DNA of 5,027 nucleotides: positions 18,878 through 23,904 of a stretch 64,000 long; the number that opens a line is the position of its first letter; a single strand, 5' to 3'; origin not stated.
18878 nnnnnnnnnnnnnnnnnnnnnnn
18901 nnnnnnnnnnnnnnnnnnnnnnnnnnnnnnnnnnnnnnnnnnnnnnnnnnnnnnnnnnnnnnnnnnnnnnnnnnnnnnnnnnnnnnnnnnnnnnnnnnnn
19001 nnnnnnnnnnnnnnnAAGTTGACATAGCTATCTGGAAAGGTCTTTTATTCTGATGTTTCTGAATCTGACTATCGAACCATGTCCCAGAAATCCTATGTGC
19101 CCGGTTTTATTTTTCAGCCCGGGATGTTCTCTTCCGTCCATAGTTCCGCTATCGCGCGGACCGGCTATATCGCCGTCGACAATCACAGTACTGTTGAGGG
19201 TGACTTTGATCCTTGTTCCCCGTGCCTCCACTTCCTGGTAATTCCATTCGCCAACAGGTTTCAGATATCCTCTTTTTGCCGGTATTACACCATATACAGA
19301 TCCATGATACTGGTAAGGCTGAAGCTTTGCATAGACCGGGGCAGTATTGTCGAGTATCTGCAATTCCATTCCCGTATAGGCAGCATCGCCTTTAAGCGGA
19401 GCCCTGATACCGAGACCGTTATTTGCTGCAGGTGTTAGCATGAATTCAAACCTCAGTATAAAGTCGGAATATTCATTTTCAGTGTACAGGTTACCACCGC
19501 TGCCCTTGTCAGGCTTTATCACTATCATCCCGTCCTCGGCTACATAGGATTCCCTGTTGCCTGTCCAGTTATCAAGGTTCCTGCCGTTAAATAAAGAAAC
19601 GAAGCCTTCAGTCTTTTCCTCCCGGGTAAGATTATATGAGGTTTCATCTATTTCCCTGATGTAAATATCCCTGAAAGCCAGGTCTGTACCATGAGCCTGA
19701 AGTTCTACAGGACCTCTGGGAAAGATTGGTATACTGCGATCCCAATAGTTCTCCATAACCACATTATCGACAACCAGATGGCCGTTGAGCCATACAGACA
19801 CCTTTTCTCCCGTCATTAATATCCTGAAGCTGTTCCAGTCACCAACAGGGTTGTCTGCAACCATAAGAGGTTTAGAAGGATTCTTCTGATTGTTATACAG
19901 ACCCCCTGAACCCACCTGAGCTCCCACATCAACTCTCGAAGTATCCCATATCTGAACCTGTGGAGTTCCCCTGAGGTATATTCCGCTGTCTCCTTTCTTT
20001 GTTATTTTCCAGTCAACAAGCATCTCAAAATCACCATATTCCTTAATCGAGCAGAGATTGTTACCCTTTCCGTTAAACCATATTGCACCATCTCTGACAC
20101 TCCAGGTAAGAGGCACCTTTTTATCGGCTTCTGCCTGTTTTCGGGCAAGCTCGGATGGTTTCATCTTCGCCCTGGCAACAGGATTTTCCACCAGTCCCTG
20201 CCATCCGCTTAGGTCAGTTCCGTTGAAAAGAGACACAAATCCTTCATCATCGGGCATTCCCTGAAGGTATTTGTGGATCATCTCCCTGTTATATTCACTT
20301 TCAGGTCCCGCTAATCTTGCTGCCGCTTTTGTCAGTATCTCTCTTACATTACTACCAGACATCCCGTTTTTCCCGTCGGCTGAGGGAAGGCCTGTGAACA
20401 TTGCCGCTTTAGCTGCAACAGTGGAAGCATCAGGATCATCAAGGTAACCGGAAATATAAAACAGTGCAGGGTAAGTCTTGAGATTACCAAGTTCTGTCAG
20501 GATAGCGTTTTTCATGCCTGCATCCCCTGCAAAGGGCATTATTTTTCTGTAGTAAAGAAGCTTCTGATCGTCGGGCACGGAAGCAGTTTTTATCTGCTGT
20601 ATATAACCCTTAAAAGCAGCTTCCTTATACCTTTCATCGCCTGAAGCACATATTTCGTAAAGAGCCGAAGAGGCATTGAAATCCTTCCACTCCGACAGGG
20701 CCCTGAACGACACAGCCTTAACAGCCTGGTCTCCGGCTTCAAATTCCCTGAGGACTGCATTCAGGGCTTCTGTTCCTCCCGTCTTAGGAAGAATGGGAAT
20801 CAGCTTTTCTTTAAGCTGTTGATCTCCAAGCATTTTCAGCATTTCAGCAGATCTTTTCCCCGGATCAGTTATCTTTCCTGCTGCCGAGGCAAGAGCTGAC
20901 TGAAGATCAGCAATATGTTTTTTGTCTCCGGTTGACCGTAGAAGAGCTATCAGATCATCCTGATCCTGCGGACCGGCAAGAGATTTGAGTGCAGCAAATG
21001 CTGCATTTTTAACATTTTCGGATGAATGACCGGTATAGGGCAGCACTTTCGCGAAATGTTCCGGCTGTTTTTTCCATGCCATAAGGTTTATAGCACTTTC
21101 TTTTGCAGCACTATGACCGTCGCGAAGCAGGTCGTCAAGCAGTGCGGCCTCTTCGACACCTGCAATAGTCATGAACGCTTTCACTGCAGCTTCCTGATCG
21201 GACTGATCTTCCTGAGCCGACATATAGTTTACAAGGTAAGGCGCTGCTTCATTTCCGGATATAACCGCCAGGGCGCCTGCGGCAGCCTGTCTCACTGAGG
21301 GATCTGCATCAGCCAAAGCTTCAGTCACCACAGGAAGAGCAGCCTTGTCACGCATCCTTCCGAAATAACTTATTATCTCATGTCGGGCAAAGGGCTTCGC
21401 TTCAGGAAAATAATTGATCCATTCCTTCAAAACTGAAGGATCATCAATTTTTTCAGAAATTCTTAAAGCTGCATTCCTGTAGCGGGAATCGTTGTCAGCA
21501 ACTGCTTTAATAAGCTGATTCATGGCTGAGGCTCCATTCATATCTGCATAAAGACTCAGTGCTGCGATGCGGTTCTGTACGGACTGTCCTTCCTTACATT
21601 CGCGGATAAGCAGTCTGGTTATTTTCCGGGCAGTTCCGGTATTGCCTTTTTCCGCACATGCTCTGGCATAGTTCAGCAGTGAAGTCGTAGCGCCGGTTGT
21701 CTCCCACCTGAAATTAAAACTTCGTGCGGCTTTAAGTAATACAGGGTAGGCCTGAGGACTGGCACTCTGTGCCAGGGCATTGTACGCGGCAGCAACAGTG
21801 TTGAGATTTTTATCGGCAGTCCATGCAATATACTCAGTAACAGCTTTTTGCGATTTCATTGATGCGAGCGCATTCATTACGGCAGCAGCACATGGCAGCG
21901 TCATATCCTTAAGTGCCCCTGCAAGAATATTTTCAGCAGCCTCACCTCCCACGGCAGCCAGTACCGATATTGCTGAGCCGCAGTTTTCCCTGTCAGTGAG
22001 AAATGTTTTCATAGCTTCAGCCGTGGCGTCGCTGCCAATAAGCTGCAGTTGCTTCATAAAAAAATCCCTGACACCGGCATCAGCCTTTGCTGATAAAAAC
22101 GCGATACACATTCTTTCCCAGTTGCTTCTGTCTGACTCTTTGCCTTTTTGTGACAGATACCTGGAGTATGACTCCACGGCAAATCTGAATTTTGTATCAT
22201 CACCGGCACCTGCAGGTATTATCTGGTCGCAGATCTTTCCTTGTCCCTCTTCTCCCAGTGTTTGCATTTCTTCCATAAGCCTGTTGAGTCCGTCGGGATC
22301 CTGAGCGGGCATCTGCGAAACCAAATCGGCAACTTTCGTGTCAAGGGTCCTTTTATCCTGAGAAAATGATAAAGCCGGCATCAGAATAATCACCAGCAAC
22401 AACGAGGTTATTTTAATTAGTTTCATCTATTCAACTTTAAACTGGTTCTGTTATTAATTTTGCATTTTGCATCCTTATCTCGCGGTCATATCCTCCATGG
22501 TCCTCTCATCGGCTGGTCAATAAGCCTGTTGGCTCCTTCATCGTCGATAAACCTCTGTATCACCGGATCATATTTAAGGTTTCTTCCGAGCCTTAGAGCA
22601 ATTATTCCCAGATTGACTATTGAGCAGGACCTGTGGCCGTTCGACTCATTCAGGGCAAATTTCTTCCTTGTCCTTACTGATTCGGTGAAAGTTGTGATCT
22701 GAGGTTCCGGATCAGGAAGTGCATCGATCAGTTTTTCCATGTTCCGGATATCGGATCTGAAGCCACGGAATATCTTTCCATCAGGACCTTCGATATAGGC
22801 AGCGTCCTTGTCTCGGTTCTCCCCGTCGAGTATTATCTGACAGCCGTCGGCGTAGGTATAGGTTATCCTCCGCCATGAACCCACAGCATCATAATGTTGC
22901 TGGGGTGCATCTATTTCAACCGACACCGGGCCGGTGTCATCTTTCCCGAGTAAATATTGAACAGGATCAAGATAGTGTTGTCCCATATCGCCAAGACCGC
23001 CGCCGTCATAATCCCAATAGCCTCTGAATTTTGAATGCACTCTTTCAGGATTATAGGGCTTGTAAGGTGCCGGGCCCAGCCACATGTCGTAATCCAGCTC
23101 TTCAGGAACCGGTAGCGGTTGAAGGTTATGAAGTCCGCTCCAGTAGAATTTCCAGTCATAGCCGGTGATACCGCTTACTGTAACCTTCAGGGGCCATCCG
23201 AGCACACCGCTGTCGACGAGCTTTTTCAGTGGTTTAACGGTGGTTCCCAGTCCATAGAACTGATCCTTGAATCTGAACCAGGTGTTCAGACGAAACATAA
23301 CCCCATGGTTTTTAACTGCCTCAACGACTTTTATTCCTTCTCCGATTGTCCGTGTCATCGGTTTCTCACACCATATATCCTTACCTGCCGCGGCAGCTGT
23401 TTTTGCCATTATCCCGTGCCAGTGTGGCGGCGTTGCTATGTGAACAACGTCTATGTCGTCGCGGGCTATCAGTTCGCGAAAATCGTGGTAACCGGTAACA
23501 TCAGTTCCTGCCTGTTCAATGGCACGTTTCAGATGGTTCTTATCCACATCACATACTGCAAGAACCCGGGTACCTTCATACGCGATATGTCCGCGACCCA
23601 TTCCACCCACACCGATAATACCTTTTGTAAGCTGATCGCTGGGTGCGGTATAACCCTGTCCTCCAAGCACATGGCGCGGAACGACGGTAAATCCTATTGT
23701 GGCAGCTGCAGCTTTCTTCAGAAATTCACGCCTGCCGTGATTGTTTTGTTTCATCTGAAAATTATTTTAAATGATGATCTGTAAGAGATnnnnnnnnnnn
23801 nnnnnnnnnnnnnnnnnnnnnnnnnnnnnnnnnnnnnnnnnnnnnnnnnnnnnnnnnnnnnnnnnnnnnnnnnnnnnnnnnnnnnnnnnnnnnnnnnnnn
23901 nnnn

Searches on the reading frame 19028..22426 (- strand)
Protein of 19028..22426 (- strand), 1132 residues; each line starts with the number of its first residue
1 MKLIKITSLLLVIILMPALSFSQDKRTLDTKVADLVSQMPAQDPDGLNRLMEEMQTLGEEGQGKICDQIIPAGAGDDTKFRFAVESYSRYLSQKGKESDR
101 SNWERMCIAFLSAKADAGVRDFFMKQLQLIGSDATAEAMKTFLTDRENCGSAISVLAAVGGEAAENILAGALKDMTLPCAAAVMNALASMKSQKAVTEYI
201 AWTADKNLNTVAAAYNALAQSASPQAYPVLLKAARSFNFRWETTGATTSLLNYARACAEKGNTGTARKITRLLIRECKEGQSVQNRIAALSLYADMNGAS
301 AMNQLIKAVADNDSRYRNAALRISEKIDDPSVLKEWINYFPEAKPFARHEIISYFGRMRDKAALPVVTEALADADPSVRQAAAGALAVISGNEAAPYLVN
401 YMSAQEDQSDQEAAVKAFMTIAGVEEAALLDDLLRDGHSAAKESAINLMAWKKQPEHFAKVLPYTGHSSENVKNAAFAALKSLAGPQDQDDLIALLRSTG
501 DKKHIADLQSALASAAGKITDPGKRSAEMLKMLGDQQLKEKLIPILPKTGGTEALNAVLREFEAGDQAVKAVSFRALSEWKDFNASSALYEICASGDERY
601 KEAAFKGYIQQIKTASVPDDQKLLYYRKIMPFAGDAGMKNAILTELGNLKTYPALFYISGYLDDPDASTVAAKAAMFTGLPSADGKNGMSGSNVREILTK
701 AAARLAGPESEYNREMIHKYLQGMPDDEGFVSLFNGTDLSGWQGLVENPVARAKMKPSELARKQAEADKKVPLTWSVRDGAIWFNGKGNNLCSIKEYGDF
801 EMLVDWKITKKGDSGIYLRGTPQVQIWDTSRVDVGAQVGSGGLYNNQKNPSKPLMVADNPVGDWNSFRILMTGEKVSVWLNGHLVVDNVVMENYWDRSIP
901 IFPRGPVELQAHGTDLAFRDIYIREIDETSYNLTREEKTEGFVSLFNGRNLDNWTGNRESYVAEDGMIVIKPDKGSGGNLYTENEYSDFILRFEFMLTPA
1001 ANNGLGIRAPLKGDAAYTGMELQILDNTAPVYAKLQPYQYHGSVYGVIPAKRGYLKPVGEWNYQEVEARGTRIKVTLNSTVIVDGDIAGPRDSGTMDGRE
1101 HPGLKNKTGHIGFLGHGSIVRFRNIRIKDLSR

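Call 44: search_protein_families(library=pfam, proteins=[window:19028-22426:-], max_evalue=0.00001)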
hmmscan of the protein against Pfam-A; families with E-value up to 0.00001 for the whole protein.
window:19028-22426:- (1132 aa): 3 families
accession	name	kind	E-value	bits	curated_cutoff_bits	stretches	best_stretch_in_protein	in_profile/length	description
PF06439.18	3keto-disac_hyd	-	5.2e-86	287.9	26.8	2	941-1128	1-187/187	3-keto-disaccharide hydrolase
PF13646.12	HEAT_2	-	4.7e-29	101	27.7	1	345-417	14-86/88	HEAT repeats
PF02985.28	HEAT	-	7.9e-06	26.1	23.5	0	364-390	2-28/31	HEAT repeat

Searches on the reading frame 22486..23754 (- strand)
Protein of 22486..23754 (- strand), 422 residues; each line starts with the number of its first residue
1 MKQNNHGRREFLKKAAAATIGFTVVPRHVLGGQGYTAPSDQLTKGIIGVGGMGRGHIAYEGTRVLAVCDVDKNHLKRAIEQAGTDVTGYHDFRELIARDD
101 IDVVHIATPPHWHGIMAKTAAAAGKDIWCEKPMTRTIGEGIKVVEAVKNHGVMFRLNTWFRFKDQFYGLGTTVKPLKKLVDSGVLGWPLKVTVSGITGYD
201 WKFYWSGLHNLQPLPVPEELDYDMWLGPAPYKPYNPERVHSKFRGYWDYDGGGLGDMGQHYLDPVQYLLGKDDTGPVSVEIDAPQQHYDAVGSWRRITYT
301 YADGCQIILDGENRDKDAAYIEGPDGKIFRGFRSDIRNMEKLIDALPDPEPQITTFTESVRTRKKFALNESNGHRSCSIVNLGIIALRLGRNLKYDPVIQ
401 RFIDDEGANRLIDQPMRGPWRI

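Call 44: search_protein_families(library=pfam, proteins=[window:22486-23754:-], max_evalue=0.00001)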
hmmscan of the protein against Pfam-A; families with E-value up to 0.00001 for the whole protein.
window:22486-23754:- (422 aa): 3 families
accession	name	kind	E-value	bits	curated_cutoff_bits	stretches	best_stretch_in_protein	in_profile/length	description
PF19051.5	GFO_IDH_MocA_C2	-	1.3e-144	480.8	23.3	1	169-422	1-254/254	Oxidoreductase family, C-terminal alpha/beta domain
PF01408.29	GFO_IDH_MocA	-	3.6e-20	73.3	24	1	45-156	4-118/120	Oxidoreductase family, NAD-binding Rossmann fold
PF22725.1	GFO_IDH_MocA_C3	-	9.5e-06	26.1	27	0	238-310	30-101/124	GFO/IDH/MocA C-terminal domain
